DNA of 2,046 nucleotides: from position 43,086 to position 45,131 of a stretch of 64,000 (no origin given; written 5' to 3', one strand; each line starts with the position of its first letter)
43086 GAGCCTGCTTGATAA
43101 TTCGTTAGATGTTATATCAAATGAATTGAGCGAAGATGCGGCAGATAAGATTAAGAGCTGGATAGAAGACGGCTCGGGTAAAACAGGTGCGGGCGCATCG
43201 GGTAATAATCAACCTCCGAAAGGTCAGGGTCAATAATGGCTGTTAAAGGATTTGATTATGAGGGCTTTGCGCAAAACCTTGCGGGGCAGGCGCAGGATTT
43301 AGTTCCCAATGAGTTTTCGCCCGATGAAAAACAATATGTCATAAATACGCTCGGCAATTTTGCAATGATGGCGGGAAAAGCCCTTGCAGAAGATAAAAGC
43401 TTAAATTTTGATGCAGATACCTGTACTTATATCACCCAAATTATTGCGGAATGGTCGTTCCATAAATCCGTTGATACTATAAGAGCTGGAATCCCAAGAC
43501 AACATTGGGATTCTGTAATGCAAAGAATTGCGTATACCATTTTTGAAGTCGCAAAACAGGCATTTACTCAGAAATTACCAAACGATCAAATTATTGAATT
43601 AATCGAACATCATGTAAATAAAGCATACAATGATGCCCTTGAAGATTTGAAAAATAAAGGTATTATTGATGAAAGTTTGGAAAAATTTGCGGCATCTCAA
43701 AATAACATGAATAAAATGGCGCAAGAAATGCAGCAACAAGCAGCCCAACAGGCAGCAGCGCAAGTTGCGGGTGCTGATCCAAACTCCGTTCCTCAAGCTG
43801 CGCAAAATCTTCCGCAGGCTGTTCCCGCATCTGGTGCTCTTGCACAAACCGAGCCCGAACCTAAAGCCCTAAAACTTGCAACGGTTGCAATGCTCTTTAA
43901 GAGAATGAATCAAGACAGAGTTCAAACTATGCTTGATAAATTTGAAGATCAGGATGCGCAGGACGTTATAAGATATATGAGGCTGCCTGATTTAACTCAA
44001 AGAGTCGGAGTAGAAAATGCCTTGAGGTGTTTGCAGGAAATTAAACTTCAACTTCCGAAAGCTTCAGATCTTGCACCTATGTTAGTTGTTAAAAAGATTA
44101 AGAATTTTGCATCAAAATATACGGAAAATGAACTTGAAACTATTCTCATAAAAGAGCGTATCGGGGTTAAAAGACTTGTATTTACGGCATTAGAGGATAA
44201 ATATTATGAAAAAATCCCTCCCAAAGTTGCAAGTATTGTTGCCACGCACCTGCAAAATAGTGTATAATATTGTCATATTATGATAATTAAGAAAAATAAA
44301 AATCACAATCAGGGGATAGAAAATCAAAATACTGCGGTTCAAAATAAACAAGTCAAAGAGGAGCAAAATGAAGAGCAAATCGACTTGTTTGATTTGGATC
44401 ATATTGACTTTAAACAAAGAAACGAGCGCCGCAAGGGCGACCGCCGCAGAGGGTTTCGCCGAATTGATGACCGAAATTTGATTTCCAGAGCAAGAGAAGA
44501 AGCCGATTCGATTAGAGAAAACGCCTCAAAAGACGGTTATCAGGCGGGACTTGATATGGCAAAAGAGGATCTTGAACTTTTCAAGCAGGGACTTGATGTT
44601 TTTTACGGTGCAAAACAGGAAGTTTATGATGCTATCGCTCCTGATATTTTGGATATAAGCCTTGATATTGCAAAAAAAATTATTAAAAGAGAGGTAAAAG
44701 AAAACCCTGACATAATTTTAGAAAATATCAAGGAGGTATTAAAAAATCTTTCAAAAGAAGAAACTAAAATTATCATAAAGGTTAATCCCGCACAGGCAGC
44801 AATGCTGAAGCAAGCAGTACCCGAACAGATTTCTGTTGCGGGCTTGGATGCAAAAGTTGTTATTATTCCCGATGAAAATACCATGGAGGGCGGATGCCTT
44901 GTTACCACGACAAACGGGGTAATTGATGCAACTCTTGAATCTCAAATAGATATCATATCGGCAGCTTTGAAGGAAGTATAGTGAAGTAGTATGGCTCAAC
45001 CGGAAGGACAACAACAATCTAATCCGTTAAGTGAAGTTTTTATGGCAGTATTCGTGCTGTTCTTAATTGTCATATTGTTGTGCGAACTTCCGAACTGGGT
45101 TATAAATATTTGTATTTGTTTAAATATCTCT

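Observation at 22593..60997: Eight copies of a 35-bp bipartite promoter-like element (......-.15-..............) mark a candidate regulon of uncharacterised proteins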

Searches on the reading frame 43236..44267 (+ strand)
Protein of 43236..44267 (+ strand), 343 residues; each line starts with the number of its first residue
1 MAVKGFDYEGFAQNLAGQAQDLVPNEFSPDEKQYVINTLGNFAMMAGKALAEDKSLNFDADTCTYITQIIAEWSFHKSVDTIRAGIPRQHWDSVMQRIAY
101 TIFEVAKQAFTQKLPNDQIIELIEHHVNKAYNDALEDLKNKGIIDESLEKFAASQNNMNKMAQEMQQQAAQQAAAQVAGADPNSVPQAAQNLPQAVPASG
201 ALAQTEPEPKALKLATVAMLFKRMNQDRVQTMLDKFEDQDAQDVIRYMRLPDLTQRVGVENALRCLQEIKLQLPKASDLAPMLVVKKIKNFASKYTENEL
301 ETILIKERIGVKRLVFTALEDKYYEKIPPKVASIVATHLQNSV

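Call 20: search_protein_families(library=pfam, proteins=[window:43236-44267:+], max_evalue=0.001)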
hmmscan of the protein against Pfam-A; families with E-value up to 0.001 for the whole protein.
window:43236-44267:+ (343 aa): 0 families

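Call 32: search_protein_families(library=pfam, proteins=[window:43236-44267:+], max_evalue=0.01)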
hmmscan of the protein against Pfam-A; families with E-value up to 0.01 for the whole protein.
window:43236-44267:+ (343 aa): 1 family
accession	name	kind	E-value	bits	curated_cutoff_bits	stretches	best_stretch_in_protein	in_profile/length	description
PF05205.17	COMPASS-Shg1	-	0.0017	19.5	24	0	285-340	33-88/102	COMPASS (Complex proteins associated with Set1p) component shg1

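Call 58: search_protein_families(library=ncbifam, proteins=[window:43236-44267:+], max_evalue=0.001)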
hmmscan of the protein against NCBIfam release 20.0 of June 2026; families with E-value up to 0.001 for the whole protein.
window:43236-44267:+ (343 aa): 0 families

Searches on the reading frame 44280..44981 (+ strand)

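Call 20: search_protein_families(library=pfam, proteins=[window:44280-44981:+], max_evalue=0.001)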
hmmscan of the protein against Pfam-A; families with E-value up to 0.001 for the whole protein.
window:44280-44981:+ (233 aa): 1 family
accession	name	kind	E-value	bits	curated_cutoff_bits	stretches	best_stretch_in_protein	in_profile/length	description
PF02108.21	FliH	-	4.4e-26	91.7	24.1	1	107-224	13-126/128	Flagellar assembly protein FliH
